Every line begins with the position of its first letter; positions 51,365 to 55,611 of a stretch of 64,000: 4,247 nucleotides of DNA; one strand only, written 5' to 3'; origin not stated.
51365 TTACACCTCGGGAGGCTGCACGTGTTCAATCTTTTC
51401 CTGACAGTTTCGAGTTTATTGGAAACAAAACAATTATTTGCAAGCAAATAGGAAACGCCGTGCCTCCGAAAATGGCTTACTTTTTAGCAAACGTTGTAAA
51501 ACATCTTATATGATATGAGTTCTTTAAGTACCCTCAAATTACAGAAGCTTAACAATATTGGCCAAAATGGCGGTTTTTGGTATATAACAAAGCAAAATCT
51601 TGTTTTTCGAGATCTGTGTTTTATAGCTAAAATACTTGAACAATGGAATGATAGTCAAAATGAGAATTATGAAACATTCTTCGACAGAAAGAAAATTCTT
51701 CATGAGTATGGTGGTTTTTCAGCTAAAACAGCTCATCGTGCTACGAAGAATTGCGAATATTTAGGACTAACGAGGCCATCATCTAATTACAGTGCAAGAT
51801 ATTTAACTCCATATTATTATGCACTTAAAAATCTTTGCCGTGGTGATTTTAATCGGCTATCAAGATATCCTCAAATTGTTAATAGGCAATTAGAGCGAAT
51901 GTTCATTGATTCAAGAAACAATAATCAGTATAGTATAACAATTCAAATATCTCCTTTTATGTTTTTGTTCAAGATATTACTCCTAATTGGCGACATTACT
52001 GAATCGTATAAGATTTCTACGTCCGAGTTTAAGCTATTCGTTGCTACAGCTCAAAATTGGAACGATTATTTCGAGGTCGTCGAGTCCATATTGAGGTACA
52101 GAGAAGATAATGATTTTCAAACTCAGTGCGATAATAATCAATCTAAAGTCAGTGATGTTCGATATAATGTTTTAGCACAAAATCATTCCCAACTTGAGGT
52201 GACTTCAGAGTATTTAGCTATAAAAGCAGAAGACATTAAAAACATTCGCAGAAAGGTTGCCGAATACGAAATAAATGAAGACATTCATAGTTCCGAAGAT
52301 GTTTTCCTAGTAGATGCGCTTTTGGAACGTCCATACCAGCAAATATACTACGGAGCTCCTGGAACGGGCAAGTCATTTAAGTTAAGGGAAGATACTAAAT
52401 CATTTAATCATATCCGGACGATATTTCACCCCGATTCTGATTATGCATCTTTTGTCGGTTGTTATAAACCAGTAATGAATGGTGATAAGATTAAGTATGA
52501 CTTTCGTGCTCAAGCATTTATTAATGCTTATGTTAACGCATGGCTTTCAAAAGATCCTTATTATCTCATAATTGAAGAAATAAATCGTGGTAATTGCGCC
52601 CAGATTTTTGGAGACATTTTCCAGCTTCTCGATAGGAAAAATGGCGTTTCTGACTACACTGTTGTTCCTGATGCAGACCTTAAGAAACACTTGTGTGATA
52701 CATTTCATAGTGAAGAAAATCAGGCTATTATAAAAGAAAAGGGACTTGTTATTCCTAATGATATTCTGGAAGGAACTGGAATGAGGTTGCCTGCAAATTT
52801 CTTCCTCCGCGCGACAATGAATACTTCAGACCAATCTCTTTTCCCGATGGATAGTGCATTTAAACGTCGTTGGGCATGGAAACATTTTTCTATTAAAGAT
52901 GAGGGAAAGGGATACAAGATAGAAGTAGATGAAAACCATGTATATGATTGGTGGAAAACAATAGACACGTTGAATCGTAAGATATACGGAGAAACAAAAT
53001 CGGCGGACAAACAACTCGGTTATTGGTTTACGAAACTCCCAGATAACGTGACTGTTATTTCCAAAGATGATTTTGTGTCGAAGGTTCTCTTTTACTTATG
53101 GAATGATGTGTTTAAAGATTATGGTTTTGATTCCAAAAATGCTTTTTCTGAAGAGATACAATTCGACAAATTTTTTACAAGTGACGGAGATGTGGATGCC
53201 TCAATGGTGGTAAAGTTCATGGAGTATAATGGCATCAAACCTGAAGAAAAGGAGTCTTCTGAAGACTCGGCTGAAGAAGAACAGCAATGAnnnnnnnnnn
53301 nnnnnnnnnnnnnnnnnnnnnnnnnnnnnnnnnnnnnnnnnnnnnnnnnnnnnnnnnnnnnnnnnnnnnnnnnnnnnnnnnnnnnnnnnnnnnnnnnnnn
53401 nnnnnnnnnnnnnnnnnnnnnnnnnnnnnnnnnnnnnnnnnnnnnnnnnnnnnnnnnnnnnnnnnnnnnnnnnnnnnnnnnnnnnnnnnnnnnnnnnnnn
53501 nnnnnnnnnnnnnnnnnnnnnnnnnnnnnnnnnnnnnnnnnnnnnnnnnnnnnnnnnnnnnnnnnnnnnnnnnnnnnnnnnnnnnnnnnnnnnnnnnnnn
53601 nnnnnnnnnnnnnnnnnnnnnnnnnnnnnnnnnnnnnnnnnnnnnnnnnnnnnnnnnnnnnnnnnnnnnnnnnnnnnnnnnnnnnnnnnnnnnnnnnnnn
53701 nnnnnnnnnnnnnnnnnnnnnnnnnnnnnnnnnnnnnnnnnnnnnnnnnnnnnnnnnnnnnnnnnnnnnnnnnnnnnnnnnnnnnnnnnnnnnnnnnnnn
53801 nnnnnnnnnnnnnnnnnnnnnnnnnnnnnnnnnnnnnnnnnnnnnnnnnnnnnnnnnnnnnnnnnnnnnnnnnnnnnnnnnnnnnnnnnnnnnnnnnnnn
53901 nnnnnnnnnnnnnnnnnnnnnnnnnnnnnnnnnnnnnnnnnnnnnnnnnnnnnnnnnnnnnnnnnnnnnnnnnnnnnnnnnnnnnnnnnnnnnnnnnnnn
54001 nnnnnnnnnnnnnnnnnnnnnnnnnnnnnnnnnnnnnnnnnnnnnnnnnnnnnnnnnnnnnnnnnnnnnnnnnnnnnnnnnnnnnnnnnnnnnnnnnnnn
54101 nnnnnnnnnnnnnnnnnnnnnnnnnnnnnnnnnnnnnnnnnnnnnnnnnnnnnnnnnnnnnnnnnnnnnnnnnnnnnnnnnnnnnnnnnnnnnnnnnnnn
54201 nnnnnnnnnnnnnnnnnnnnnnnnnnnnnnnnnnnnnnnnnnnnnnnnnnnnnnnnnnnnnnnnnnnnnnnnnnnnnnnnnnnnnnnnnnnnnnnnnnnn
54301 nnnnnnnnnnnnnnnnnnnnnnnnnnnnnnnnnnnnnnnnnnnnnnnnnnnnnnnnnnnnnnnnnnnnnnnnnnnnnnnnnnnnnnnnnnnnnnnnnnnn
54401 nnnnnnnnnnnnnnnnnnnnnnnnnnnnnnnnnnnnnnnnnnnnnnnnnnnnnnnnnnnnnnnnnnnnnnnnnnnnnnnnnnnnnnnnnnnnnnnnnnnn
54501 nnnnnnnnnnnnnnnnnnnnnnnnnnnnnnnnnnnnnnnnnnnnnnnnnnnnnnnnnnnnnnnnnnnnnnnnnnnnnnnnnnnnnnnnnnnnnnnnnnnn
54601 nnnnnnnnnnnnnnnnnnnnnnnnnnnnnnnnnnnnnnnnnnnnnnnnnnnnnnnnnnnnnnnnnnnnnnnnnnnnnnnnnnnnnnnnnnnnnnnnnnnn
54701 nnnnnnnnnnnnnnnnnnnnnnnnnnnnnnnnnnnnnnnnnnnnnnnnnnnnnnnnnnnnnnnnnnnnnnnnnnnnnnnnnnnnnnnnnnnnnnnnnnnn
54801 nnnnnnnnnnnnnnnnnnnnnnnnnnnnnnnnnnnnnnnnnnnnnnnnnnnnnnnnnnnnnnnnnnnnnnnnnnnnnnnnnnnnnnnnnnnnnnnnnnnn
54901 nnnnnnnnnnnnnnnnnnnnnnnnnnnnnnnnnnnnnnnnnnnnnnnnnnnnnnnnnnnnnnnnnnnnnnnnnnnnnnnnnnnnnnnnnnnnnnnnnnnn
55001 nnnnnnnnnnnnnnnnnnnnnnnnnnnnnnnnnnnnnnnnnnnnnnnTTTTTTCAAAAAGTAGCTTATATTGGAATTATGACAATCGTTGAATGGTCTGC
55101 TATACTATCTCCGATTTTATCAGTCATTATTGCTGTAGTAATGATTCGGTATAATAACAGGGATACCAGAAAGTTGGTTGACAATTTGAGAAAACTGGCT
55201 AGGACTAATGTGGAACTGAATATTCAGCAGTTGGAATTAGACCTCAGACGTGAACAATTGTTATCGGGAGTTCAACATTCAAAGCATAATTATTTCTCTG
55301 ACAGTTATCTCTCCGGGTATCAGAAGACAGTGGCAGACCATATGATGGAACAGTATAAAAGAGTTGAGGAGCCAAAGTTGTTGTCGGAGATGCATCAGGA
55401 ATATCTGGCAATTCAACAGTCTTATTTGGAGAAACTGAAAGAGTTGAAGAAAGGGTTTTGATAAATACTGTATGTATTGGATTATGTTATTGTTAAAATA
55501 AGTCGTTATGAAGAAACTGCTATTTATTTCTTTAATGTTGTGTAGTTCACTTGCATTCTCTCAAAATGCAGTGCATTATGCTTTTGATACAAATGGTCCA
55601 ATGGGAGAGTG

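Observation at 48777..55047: Translationally coupled four-gene GTPase-dependent restriction operon with mixed m6A plus m5C methyltransferases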

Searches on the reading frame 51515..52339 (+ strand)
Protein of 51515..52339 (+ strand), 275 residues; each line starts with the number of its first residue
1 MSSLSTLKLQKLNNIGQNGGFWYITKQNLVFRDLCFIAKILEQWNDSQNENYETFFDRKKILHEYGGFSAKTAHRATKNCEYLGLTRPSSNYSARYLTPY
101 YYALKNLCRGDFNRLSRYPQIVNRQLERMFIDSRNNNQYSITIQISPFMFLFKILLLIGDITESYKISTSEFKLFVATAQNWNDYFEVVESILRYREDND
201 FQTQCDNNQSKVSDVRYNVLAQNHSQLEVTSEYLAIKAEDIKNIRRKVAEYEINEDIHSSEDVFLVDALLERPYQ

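Call 41: predict_structure(alignment_id=A1)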
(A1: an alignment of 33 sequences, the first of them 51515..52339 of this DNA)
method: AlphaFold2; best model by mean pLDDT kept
length: 275 residues; sequences in the alignment: 33
mean_pLDDT: 85.8   pTM: 0.85
mean pLDDT of the five models: 85.8, 85.6, 83.9, 80.4, 80.4
residues with pLDDT >= 90: 145; 70-90: 94; 50-70: 31; < 50: 5
segments of 3 or more residues with pLDDT < 50: 271-275
pLDDT, mean of each block of 10 residues (from residue 1): 83 73 69 95 95 94 88 86 87 92 92 91 88 69 85 97 95 90 93 96 92 74 91 94 93 70 66 39
secondary structure, 60 per line:
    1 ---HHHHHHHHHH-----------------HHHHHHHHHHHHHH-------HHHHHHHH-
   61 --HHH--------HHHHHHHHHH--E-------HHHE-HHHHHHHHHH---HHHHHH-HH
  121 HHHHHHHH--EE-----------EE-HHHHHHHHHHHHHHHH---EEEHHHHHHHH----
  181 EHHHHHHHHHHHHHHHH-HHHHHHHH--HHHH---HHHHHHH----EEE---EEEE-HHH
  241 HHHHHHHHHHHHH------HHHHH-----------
elements in order: H4-13 H31-44 H52-59 H74-83 H99-108 H112-117 H119-128 H147-162 E166-168 H169-176 H182-197 H199-206 H209-212 H216-222 E227-229 E233-236 H238-253 H260-264

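Call 43: fold_search(model_id=the predicted structure, library=pdb)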
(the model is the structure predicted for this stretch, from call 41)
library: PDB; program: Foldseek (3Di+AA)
matches with E <= 10: 133; with E <= 0.001: 3
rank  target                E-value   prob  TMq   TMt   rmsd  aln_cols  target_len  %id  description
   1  2ewf                  8.4e-05  1.00  0.56  0.29   5.6       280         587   16  Crystal structure of the site-specific DNA nickase N.BspD6I (released 2006-11-21)
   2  5liq_A                2.6e-04  1.00  0.56  0.29   6.8       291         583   15  The structure of C160S,C508S,C578S mutant of Nt.BspD6I nicking endonuclease at 0.185 nm resolution . (released 2017-08-02)
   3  5liq_B                9.3e-04  1.00  0.59  0.31   5.7       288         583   15  The structure of C160S,C508S,C578S mutant of Nt.BspD6I nicking endonuclease at 0.185 nm resolution . (released 2017-08-02)
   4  5hnf_A                1.2e-03  1.00  0.46  0.45   9.2       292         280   13  Crystal structure of pyrene- and phenanthrene-modified DNA in complex with the BpuJ1 endonuclease binding domain (released 2016-08-17)
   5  6qnz_B                1.5e-03  1.00  0.54  0.30   6.3       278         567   16  Crystal structure of the site-specific DNA nickase N.BspD6I E418A Mutant (released 2020-03-04)
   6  5hlt_A                1.8e-03  1.00  0.46  0.46   7.8       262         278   13  Crystal structure of pyrene- and phenanthrene-modified DNA in complex with the BpuJ1 endonuclease binding domain (released 2016-08-17)
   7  5lhc_B                2.1e-03  1.00  0.58  0.30   5.6       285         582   15  The structure of D456A mutant of Nt.BspD6I nicking endonuclease at 0.24 nm resolution . (released 2017-08-16)
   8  6qnz_A                2.9e-03  1.00  0.58  0.31   5.7       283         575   15  Crystal structure of the site-specific DNA nickase N.BspD6I E418A Mutant (released 2020-03-04)
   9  5liz                  2.9e-03  1.00  0.59  0.31   5.6       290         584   14  The structure of Nt.BspD6I nicking endonuclease with all cysteines mutated by serine residues at 0.19 nm resolution . (released 2017-08-02)
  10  5hnh_A                4.6e-03  1.00  0.46  0.46   9.6       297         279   12  Crystal structure of pyrene- and phenanthrene-modified DNA in complex with the BpuJ1 endonuclease binding domain (released 2016-08-17)
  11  5lhc_A                4.8e-03  1.00  0.59  0.31   5.5       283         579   14  The structure of D456A mutant of Nt.BspD6I nicking endonuclease at 0.24 nm resolution . (released 2017-08-16)
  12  2vla_A                5.3e-03  1.00  0.48  0.47   9.0       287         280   13  Crystal structure of restriction endonuclease BpuJI recognition domain in complex with cognate DNA (released 2008-05-06)
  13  9mn8_E                8.4e-01  0.03  0.12  0.06  20.3       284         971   12  Structure of the human mitochondrial transcription initiation transitional complex, TC8 (released 2025-08-06)
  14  5ocn_A                1.0e+00  0.33  0.18  0.45   7.0       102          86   15  Crystal structure of the forkhead domain of human FOXN1 (released 2017-08-02)
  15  5ocn_D                1.3e+00  0.35  0.19  0.51   6.8       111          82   13  Crystal structure of the forkhead domain of human FOXN1 (released 2017-08-02)
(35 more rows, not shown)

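Call 93: search_protein_representatives(protein=window:51515-52339:+)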
Query: 275 residues. Proteins with E-value up to 0.001 (for the whole library): 118; up to 1e-10: 93; up to 1e-30: 19. The best 118 are listed.
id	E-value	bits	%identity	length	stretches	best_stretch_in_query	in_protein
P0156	3.1e-116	403.8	68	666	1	1-265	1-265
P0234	1.0e-105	369.3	63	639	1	2-268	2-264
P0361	2.3e-58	214.1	44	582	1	1-267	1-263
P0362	2.3e-56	207.5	46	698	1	1-263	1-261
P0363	3.7e-56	206.9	43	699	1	3-258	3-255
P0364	1.0e-55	205.4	45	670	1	17-255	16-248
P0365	9.5e-55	202.2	44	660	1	1-262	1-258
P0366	1.2e-54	201.9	41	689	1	4-262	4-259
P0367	1.5e-53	198.3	43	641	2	17-257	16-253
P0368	7.6e-52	192.7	42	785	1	8-255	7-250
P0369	4.5e-50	186.9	39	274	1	8-261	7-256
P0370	1.3e-45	172.3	67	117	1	2-116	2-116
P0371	1.9e-43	165.2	48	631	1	74-262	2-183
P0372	6.6e-43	163.4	41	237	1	17-225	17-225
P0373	1.5e-42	162.2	37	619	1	1-262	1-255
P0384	1.4e-27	113.2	34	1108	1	7-255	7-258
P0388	7.1e-26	107.6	35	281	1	19-254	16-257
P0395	6.7e-24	101.1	30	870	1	8-257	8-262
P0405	4.8e-20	88.5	30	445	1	7-260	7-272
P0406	7.4e-20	87.9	27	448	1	15-255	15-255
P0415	3.1e-19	85.9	25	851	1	8-260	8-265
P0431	2.6e-15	73.0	27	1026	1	5-257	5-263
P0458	2.6e-08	50.1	29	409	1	13-257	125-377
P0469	1.8e-05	40.8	30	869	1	17-200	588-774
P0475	3.2e-04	36.6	28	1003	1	18-216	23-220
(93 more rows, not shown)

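Call 94: search_protein_families(library=pfam, proteins=[P0384, P0395, P0431, P0469, P0388, P0405, P0406, P0458, P0475, P0415], max_evalue=0.001)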
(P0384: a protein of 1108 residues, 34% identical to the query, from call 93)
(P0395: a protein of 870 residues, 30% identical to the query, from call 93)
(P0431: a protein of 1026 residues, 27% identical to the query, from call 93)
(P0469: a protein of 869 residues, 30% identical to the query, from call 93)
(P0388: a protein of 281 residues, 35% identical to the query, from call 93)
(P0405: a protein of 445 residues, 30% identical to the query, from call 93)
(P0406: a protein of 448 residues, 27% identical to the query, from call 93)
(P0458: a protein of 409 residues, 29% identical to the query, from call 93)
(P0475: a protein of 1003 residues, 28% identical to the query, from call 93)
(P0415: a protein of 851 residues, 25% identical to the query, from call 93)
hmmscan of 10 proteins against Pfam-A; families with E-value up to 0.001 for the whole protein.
P0384 (1108 aa): 1 family
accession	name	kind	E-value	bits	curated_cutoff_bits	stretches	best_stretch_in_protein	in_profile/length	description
PF07728.20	AAA_5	-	3.1e-10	40.6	22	1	792-965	3-138/139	AAA domain (dynein-related subfamily)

P0395 (870 aa): 1 family
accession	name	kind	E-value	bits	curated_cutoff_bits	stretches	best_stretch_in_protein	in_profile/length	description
PF07728.20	AAA_5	-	1e-10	42.2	22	1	554-731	3-138/139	AAA domain (dynein-related subfamily)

P0431 (1026 aa): 1 family
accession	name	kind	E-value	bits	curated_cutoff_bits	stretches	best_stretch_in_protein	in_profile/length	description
PF07728.20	AAA_5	-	4.8e-11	43.3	22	1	718-894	3-138/139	AAA domain (dynein-related subfamily)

P0469 (869 aa): 5 families
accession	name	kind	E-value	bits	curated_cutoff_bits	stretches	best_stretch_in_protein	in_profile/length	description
PF04851.21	ResIII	-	2e-34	119.3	22.5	1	158-310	2-164/164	Type III restriction enzyme, res subunit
PF00271.37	Helicase_C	-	9.9e-16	58.4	23.5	1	389-492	10-109/110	Helicase conserved C-terminal domain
PF18766.7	SWI2_SNF2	-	3.9e-09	36.9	26.7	1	171-348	10-194/221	SWI2/SNF2 ATPase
PF13307.12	Helicase_C_2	-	4.7e-06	27.2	25.3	1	395-469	9-85/170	Helicase C-terminal domain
PF00270.35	DEAD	-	1.3e-05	25.4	26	1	163-313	3-164/167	DEAD/DEAH box helicase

P0388 (281 aa): 0 families

P0405 (445 aa): 1 family
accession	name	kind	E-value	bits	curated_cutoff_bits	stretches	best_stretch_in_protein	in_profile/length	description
PF07728.20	AAA_5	-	1.1e-07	32.3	22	1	315-423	3-94/139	AAA domain (dynein-related subfamily)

P0406 (448 aa): 2 families
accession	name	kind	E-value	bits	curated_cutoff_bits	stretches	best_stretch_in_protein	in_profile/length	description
PF13391.12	HNH_2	-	9.1e-05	22.7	21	1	361-409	9-61/66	HNH endonuclease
PF01844.29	HNH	-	0.00054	20.5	21.4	0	365-408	12-46/47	HNH endonuclease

P0458 (409 aa): 0 families

P0475 (1003 aa): 2 families
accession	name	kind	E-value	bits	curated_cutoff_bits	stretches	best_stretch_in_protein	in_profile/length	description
PF03118.21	RNA_pol_A_CTD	-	2.7e-10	40.3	23.8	1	326-384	7-64/67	Bacterial RNA polymerase, alpha chain C terminal domain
PF04545.22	Sigma70_r4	-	2.4e-07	30.6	24.1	1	570-599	21-50/50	Sigma-70, region 4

P0415 (851 aa): 1 family
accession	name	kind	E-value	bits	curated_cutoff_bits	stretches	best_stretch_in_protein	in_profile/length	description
PF07728.20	AAA_5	-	2.3e-09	37.8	22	1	551-717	4-138/139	AAA domain (dynein-related subfamily)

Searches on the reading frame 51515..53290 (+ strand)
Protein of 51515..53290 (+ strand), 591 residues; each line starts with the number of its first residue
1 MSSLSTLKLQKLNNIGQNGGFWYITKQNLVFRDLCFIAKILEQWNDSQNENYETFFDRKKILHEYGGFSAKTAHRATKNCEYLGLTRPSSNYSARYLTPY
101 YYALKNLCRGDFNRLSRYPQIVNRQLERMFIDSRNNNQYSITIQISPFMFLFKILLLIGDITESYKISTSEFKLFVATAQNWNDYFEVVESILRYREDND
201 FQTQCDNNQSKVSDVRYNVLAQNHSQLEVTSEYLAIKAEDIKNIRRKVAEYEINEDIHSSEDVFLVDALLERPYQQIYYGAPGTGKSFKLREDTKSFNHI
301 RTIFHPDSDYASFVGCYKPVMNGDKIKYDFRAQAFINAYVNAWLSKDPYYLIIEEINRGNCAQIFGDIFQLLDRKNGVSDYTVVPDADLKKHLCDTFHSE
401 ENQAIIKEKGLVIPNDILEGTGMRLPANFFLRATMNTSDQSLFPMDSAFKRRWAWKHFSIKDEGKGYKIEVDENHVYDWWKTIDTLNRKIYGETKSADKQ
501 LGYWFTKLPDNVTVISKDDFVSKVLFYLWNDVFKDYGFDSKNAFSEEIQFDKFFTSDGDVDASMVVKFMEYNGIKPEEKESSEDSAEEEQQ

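Call 3: search_protein_families(library=pfam, proteins=[window:51515-53290:+], max_evalue=0.01)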
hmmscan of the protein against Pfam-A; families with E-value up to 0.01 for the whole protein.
window:51515-53290:+ (591 aa): 2 families
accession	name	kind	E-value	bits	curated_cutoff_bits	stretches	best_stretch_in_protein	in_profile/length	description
PF09491.16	RE_AlwI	-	0.00014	21.4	23.1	1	123-213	38-126/441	AlwI restriction endonuclease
PF07728.20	AAA_5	-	0.001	19.6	22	1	279-452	5-138/139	AAA domain (dynein-related subfamily)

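Call 4: search_protein_families(library=padloc, proteins=[window:51515-53290:+], max_evalue=0.01)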
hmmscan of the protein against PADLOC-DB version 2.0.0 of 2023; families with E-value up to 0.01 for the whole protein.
window:51515-53290:+ (591 aa): 3 families
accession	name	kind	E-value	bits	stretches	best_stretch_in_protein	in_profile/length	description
PDLC03448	REase_II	-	2.9e-33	113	2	325-535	598-814/857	Type II restriction enzyme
PDLC03547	REase_II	-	9e-31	105.1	1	251-566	242-564/585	Type II restriction enzyme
PDLC03463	REase_II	-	0.00077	16.2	1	142-227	135-216/570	Type II restriction enzyme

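Call 5: search_protein_families(library=ncbifam, proteins=[window:51515-53290:+], max_evalue=0.01)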
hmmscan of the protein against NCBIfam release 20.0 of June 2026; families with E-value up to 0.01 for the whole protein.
window:51515-53290:+ (591 aa): 1 family
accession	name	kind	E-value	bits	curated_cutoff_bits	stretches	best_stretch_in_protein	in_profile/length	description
NF008457.0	PRK11331.1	equivalog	6.5e-07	28.4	637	1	277-383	198-308/459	5-methylcytosine-specific restriction enzyme subunit McrB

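Call 6: search_solved_structures(query=window:51515-53290:+, max_evalue=0.1, show_alignments=1)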
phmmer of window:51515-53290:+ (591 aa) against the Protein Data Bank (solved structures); distinct sequences matched with E-value up to 0.1: 5.
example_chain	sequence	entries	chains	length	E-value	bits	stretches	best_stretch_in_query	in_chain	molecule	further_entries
6ut3_A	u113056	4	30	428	1.7e-13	53.2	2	260-333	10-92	GTPase subunit of restriction endonuclease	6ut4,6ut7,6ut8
6ut5_A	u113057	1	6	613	2.9e-13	52.5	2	253-332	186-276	GTPase subunit of restriction endonuclease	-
6hz4_A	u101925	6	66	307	4.2e-07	32.1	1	277-376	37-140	5-methylcytosine-specific restriction enzyme B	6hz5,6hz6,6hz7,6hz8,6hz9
6ut6_A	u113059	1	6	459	1.3e-06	30.5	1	276-376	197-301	5-methylcytosine-specific restriction enzyme B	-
7vsr_A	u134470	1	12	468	1.4e-06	30.4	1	276-376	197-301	5-methylcytosine-specific restriction enzyme B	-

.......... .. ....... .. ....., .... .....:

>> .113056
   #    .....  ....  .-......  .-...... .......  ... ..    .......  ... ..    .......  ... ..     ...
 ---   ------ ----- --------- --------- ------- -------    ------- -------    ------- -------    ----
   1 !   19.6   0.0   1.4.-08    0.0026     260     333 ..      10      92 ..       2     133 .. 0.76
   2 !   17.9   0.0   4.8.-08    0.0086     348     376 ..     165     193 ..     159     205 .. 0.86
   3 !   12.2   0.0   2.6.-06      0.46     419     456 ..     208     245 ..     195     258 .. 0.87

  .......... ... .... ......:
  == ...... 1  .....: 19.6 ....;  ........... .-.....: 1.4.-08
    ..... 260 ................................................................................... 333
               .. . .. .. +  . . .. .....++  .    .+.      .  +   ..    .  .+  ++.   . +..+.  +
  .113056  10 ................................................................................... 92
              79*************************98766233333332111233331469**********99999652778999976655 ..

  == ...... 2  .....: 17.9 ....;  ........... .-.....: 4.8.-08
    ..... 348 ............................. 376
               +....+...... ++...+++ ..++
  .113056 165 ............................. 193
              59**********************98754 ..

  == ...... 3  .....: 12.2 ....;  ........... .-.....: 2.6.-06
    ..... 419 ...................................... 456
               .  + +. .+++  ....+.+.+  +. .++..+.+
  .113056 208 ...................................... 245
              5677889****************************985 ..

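Call 27: find_homologous_proteins(query=window:51515-53290:+, region=1-270, max_evalue=0.001)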
Query window:51515-53290:+, residues 1-270 (270 aa): 133 proteins with E <= 0.001 among 799 candidates; the best 120 are listed.
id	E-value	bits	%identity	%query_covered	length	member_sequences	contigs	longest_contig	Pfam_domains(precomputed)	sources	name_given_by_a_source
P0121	5.6e-122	424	71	98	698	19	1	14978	PF07728.21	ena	-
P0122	4.0e-120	418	69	100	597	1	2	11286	PF07728.21,PF09491.17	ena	-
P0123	2.0e-119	416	69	98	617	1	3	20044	PF07728.21,PF09491.17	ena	-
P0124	2.0e-119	416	69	98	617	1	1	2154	PF07728.21,PF09491.17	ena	-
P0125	2.4e-119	416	66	100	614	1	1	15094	PF07728.21,PF09491.17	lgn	-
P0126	3.5e-119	415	68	100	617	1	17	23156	PF07728.21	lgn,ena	-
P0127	3.5e-119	415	68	100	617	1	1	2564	PF07728.21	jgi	jgi:hypothetical protein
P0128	3.6e-119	415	68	100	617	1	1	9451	PF07728.21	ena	-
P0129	3.6e-119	415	68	100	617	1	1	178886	PF07728.21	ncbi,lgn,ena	-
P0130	3.7e-119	415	66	100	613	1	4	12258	PF07728.21,PF09491.17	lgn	-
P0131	3.8e-119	415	66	100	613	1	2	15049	PF07728.21,PF09491.17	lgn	-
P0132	4.0e-119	415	68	100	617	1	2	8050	PF07728.21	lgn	-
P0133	5.0e-119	414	69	98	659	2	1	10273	PF07728.21,PF09491.17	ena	-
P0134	5.2e-119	414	66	100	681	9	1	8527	PF07728.21,PF09491.17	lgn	-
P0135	6.8e-119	414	68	100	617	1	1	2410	PF07728.21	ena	-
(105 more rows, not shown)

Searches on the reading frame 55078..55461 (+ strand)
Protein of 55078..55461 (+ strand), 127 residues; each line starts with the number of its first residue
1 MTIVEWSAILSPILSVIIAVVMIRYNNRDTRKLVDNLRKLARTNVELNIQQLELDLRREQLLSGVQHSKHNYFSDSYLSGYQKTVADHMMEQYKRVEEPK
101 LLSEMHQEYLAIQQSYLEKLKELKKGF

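Call 3: search_protein_families(library=pfam, proteins=[window:55078-55461:+], max_evalue=0.01)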
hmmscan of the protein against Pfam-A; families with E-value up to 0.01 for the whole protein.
window:55078-55461:+ (127 aa): 1 family
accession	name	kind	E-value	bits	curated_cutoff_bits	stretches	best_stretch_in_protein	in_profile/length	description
PF12175.13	WSS_VP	-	0.0011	18.9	24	1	7-55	11-59/201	White spot syndrome virus structural envelope protein VP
